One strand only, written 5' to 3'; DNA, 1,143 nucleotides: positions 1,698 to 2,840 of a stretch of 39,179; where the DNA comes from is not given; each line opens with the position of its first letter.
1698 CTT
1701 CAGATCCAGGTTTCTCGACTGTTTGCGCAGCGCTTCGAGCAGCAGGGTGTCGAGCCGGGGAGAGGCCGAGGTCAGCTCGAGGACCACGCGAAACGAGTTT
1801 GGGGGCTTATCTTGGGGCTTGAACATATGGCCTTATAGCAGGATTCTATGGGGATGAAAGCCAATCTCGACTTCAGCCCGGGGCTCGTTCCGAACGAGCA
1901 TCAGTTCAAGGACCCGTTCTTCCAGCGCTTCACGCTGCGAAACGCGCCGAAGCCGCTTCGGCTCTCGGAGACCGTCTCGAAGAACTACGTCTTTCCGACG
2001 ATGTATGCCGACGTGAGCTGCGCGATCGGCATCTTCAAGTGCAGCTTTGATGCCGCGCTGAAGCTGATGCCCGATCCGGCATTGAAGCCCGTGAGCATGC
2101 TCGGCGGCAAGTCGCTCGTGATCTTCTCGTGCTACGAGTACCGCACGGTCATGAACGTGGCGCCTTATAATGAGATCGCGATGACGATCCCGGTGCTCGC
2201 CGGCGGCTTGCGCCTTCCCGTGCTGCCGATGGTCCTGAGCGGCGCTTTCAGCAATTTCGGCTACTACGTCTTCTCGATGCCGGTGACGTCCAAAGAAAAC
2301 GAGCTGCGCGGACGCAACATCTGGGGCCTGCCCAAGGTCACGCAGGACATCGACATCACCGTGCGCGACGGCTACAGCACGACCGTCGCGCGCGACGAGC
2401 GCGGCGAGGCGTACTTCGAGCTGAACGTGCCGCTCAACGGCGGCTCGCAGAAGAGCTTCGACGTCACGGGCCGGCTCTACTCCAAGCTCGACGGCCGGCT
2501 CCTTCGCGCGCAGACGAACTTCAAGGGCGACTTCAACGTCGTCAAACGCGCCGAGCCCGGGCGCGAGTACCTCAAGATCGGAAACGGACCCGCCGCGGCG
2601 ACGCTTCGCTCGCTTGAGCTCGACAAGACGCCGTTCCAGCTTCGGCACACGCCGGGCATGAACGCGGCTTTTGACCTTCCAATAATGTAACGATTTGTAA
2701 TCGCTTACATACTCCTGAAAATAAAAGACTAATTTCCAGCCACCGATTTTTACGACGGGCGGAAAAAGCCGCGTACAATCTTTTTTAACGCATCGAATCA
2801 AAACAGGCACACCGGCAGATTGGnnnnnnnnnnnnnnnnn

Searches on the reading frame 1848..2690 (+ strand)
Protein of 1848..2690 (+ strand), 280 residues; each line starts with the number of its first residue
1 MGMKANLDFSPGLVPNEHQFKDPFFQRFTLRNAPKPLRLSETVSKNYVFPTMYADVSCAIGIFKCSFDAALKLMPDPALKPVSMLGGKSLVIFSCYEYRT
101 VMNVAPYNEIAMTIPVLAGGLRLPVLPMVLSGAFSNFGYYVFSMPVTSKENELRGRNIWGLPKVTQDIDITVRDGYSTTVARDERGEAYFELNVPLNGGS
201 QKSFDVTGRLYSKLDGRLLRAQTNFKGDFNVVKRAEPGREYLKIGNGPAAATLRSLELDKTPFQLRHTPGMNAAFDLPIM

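Call 6: search_protein_families(library=pfam, proteins=[window:1848-2690:+], max_evalue=0.01)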
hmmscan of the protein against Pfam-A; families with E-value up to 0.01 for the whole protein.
window:1848-2690:+ (280 aa): 1 family
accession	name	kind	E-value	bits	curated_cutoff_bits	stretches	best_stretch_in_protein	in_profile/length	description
PF06314.16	ADC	-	2.1e-16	60.6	29.8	1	36-260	3-215/238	Acetoacetate decarboxylase (ADC)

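Call 9: find_encoding_contigs(protein=window:1848-2690:+, flank=10000, max_places=10)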
Protein window:1848-2690:+ (280 aa): no gene with exactly this product is on record in the collection.
